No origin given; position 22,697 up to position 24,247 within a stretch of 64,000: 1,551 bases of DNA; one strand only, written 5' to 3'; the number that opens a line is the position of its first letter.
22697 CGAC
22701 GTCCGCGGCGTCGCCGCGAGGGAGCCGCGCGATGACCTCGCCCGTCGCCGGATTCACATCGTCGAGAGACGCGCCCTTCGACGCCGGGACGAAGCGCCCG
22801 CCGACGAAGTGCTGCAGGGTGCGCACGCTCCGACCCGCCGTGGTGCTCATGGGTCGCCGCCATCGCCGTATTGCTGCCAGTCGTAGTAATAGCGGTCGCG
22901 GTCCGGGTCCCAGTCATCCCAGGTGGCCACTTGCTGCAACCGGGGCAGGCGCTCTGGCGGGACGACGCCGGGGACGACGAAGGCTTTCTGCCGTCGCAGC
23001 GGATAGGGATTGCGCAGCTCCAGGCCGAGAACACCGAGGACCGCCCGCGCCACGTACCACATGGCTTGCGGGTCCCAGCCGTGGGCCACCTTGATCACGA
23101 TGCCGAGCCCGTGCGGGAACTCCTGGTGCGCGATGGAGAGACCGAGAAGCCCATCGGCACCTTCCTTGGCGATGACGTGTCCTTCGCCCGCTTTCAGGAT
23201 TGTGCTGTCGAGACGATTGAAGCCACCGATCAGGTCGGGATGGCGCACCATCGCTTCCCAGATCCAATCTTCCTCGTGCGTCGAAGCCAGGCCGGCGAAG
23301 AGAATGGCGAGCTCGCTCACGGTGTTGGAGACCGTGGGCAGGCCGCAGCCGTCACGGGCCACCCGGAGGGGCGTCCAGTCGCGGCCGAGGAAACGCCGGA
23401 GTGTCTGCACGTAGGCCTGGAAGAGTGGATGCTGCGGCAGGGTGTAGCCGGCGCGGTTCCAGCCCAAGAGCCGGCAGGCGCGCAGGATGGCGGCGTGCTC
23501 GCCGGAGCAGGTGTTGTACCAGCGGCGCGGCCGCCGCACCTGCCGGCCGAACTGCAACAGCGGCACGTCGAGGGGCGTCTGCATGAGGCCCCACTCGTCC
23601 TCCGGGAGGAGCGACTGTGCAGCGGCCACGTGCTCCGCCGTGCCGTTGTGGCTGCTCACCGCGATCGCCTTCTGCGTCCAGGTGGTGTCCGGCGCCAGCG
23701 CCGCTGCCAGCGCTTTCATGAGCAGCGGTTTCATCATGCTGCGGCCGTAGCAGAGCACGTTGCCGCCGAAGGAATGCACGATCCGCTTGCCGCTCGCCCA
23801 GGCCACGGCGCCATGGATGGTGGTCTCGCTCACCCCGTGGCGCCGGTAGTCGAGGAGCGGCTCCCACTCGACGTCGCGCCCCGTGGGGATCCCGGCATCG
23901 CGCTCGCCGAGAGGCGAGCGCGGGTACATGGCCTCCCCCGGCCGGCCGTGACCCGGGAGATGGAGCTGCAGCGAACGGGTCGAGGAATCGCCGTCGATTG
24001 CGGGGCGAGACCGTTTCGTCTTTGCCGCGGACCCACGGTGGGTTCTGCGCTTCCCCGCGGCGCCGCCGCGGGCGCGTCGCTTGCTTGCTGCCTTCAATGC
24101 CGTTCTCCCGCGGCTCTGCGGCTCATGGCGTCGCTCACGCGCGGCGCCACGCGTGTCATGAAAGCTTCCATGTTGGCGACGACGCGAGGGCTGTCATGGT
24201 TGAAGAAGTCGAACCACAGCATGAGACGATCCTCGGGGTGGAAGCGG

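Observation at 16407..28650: Aminophenol / kynurenine-type catabolic cluster lacking kynureninase and a cupin 3-HAA dioxygenase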

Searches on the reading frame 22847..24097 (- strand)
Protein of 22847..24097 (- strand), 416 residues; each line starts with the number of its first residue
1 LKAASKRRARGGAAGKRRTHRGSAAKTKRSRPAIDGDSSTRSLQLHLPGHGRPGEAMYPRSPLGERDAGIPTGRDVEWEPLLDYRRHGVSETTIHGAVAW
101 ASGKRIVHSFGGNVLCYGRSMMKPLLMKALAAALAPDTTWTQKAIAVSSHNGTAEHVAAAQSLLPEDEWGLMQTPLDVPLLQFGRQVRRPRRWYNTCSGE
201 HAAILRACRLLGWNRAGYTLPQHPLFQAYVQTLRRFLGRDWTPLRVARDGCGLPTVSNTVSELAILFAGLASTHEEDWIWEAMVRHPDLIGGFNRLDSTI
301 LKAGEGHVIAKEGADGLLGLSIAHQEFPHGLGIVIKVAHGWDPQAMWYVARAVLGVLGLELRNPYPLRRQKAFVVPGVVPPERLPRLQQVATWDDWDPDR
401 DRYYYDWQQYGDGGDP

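Call 7: search_protein_families(library=pfam, proteins=[window:22847-24097:-], max_evalue=0.01)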
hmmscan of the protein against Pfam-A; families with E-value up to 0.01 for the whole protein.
window:22847-24097:- (416 aa): 1 family
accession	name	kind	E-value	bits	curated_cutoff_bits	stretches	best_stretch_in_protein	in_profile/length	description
PF06089.17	Asparaginase_II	-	6.2e-48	163.9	25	1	85-361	4-294/322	L-asparaginase II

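Call 9: search_protein_families(library=ncbifam, proteins=[window:22847-24097:-], max_evalue=0.001)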
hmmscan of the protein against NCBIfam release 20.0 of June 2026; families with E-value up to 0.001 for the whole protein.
window:22847-24097:- (416 aa): 0 families

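Call 24: search_solved_structures(query=window:22847-24097:-, max_evalue=0.01, show_alignments=2)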
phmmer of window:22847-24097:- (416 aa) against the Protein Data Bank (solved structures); distinct sequences matched with E-value up to 0.01: 14.
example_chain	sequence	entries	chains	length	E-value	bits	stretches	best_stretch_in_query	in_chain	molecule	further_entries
8cly_AAA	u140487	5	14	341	1.2e-15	60.5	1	91-345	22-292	Putative L-asparaginase II protein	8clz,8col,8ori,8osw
7os3_AAA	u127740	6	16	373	2.7e-15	59.3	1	88-340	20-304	L-asparaginase II protein | L-asparaginase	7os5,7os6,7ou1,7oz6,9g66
9thy_A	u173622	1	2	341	3.6e-15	58.9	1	92-345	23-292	L-asparaginase II protein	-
9g67_A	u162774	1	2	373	4.1e-15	58.7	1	88-340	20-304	L-asparaginase II protein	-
8rud_A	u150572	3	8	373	5.6e-15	58.2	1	88-340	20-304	L-asparaginase II protein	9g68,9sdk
9qcy_A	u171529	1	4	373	6.3e-15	58.1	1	92-340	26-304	L-asparaginase II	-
9qcu_A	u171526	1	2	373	6.6e-15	58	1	93-340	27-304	L-asparaginase II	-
9qct_A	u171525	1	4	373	1.5e-14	56.9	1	93-340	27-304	L-asparaginase II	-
9qcz_A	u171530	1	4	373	2e-14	56.5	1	88-340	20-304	L-asparaginase II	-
8ruf_A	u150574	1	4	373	3.8e-14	55.5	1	88-340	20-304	L-asparaginase II protein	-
8rua_A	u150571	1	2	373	4.8e-14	55.2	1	88-340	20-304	L-asparaginase II protein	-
8rug_A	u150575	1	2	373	5e-14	55.1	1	88-340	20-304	L-asparaginase II protein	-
8rue_A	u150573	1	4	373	6.8e-14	54.7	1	88-340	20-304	L-asparaginase II protein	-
9qcw_A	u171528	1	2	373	9.4e-14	54.2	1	93-340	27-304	L-asparaginase II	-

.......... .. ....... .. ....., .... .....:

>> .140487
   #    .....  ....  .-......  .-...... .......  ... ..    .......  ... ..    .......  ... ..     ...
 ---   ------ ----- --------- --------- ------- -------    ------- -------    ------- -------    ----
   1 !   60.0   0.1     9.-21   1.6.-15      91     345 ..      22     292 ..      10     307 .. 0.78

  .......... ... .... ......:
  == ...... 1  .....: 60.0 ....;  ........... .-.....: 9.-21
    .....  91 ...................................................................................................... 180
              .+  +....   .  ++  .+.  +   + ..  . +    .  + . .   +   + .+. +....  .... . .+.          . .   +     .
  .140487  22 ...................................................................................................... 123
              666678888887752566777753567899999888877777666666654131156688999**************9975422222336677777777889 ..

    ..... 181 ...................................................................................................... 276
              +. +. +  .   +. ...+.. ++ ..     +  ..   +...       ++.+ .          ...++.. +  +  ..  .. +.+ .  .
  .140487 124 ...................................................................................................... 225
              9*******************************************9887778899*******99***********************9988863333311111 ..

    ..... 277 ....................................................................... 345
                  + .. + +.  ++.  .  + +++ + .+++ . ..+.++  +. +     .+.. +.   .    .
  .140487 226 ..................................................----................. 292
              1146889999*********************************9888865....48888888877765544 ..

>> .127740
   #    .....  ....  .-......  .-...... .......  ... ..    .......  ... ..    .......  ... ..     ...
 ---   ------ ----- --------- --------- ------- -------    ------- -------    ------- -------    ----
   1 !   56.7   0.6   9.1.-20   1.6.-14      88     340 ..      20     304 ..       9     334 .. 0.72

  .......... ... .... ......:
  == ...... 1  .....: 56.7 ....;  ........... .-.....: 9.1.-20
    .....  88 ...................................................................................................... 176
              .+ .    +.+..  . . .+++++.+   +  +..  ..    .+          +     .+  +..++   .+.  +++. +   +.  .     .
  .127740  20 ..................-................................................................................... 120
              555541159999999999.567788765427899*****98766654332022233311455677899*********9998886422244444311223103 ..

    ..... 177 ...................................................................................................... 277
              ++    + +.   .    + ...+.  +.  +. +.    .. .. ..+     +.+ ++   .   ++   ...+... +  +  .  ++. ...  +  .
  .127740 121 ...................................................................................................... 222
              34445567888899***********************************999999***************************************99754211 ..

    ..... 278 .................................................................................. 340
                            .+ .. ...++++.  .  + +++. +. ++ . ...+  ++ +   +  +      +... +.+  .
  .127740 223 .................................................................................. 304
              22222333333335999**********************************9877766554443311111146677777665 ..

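Call 67: search_protein_representatives(protein=window:22847-23929:-)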
Query: 360 residues. Proteins with E-value up to 0.001 (for the whole library): 2811; up to 1e-10: 1534; up to 1e-30: 88. The best 150 are listed.
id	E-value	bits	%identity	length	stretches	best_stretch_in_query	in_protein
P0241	3.2e-119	414.7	54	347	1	21-354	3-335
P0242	1.8e-104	366.1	74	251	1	1-204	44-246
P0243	8.7e-89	314.5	48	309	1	21-324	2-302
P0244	2.7e-87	309.6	71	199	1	2-189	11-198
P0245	3.6e-87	309.2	47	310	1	22-327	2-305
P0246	1.0e-85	304.4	47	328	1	21-325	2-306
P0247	1.1e-83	297.7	46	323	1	21-320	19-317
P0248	4.6e-79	282.5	40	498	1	23-332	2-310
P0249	2.9e-78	279.8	47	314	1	23-306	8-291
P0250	4.3e-77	276.0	58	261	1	17-221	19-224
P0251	3.7e-76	272.9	62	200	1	65-265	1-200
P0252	5.8e-76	272.3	68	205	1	1-179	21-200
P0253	8.4e-74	265.2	46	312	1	19-316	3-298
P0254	6.2e-72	259.0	41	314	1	22-328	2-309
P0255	6.3e-71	255.7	41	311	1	19-324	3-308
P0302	3.2e-41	157.9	37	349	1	19-315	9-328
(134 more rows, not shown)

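Call 68: find_encoding_contigs(protein=P0241, flank=8000, max_places=2)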
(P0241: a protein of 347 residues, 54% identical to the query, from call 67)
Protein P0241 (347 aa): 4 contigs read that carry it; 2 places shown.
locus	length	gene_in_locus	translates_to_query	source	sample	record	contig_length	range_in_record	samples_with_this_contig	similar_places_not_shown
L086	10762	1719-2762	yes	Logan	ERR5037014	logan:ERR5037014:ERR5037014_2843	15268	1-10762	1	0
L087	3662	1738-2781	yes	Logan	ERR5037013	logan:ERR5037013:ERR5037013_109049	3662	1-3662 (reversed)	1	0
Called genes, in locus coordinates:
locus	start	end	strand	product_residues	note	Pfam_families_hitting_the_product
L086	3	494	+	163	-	?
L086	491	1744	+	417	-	PF00296:Bac_luciferase (weak)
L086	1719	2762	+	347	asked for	PF06089:Asparaginase_II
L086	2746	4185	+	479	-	PF00171:Aldedh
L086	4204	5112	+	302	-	PF02900:LigB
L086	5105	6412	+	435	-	PF02900:LigB, PF01042:Ribonuc_L-PSP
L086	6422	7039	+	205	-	PF04199:Cyclase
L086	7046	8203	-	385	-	PF02646:RmuC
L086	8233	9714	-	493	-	PF00202:Aminotran_3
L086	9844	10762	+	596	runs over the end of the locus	PF00912:Transgly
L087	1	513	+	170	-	?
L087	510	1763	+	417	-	PF00296:Bac_luciferase (weak)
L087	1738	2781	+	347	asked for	PF06089:Asparaginase_II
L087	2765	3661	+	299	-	?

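Call 69: find_encoding_contigs(protein=P0243, flank=8000, max_places=2)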
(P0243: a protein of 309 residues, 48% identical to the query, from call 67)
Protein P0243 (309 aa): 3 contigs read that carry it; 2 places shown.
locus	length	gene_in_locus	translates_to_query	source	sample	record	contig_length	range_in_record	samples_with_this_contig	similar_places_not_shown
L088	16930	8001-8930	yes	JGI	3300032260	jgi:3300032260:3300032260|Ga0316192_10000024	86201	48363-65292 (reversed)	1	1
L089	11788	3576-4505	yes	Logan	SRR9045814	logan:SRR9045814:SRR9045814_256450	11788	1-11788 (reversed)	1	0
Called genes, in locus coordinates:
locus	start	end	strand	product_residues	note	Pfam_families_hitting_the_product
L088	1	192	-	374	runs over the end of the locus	PF01817:CM_2, PF02153:PDH_N, PF20463:PDH_C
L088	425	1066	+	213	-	-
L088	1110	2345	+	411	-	PF25216:Volactin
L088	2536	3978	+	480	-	PF00884:Sulfatase, PF01663:Phosphodiest (faint), PF16347:SGSH_C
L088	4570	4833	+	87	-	-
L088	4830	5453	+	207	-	PF01810:LysE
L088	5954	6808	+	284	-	PF03301:Trp_dioxygenase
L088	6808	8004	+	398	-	PF00296:Bac_luciferase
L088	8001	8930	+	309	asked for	PF06089:Asparaginase_II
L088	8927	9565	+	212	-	PF04199:Cyclase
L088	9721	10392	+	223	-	-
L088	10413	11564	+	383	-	PF07470:Glyco_hydro_88 (faint), PF13243:SQHop_cyclase_C (faint)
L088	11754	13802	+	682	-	-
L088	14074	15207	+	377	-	PF01926:MMR_HSR1, PF02421:FeoB_N, PF06071:YchF-GTPase_C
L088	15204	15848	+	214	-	PF02666:PS_Dcarbxylase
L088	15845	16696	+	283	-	PF01066:CDP-OH_P_transf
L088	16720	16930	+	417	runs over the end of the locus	PF03952:Enolase_N, PF00113:Enolase_C, PF07476:MAAL_C (weak)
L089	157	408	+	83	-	-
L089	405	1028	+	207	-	PF01810:LysE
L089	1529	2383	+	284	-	PF03301:Trp_dioxygenase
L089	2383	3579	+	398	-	PF00296:Bac_luciferase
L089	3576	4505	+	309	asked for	PF06089:Asparaginase_II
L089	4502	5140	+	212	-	PF04199:Cyclase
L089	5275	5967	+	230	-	-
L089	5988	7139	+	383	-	PF07470:Glyco_hydro_88 (faint), PF13243:SQHop_cyclase_C (faint)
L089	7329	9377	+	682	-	-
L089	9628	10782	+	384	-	PF01926:MMR_HSR1, PF02421:FeoB_N, PF06071:YchF-GTPase_C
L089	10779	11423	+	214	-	PF02666:PS_Dcarbxylase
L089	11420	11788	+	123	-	?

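Call 70: find_encoding_contigs(protein=P0245, flank=8000, max_places=2)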
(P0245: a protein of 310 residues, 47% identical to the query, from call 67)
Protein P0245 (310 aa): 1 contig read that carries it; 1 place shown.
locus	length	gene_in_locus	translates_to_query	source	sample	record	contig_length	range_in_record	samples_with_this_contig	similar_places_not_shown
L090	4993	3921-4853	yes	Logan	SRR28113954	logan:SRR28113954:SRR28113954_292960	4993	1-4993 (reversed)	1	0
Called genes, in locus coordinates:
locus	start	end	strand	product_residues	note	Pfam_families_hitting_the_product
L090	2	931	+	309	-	?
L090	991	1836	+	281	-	-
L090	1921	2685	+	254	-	PF00106:adh_short, PF13561:adh_short_C2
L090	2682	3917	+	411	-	PF00296:Bac_luciferase (weak)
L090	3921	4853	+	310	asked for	PF06089:Asparaginase_II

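Call 71: find_encoding_contigs(protein=P0248, flank=8000, max_places=2)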
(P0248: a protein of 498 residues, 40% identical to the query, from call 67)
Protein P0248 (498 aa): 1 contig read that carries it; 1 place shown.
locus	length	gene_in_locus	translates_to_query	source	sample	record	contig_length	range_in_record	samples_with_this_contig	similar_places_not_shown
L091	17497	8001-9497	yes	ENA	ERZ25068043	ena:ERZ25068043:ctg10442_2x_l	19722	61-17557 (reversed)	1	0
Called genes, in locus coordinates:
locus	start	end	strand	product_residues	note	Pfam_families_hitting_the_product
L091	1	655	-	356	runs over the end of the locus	PF03054:tRNA_Me_trans, PF20259:tRNA_Me_trans_M, PF20258:tRNA_Me_trans_C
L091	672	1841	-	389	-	PF00266:Aminotran_5, PF00155:Aminotran_1_2, PF01212:Beta_elim_lyase, PF01041:DegT_DnrJ_EryC1 (faint)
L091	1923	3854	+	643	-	-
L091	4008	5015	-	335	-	-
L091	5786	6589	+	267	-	PF03301:Trp_dioxygenase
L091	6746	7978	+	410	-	PF00296:Bac_luciferase (weak)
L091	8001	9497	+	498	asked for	PF06089:Asparaginase_II, PF04199:Cyclase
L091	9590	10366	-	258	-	PF04542:Sigma70_r2, PF04539:Sigma70_r3 (weak), PF08281:Sigma70_r4_2, PF04545:Sigma70_r4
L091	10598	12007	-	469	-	PF04347:FliO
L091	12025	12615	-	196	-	PF03748:FliL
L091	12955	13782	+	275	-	PF23404:FAZ1_C (weak), PF05036:SPOR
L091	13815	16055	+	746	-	PF00580:UvrD-helicase, PF01443:Viral_helicase1 (faint), PF13245:AAA_19, PF13604:AAA_30 (faint), PF13361:UvrD_C, PF13538:UvrD_C_2 (faint), PF21196:PcrA_UvrD_tudor (weak)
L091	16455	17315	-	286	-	PF00793:DAHP_synth_1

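Call 72: find_encoding_contigs(protein=P0254, flank=7000, max_places=2)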
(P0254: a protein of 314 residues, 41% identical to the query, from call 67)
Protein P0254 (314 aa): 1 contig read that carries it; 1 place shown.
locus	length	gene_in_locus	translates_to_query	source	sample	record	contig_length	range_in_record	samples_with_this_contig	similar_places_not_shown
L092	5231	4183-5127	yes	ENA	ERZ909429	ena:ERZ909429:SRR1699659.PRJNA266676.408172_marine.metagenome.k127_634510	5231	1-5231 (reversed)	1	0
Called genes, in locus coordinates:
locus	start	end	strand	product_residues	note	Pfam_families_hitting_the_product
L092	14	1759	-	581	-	-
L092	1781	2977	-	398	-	-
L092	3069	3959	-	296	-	-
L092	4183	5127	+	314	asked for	PF06089:Asparaginase_II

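Call 73: find_encoding_contigs(protein=P0302, flank=7000, max_places=2)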
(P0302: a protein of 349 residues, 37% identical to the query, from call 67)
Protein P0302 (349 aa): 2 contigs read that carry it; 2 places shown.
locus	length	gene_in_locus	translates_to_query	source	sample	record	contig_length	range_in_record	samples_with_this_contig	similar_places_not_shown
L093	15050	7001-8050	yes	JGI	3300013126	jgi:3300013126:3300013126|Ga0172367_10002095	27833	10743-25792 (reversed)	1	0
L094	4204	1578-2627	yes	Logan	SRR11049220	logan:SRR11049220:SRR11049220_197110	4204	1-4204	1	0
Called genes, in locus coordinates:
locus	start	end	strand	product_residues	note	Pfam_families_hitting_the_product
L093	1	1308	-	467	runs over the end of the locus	PF01075:Glyco_transf_9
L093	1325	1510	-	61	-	-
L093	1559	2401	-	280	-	PF12895:ANAPC3 (faint), PF13176:TPR_7 (faint), PF13428:TPR_14 (faint), PF13424:TPR_12, PF00515:TPR_1 (weak), PF07719:TPR_2 (weak), PF13414:TPR_11 (weak), PF13432:TPR_16 (weak), +6 more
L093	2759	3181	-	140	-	-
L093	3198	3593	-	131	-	PF02561:FliS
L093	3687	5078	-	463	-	PF02465:FliD_N, PF07195:FliD_C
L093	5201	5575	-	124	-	-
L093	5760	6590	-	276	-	PF00669:Flagellin_N, PF00700:Flagellin_C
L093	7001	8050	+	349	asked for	PF06089:Asparaginase_II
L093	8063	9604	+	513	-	PF02142:MGS, PF01808:AICARFT_IMPCHas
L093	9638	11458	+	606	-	PF07719:TPR_2 (faint), PF14559:TPR_19 (faint)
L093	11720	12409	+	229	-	-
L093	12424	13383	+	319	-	PF01336:tRNA_anti-codon, PF01966:HD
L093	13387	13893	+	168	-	PF00132:Hexapep, PF14602:Hexapep_2 (weak)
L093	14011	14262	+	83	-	-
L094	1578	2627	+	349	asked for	PF06089:Asparaginase_II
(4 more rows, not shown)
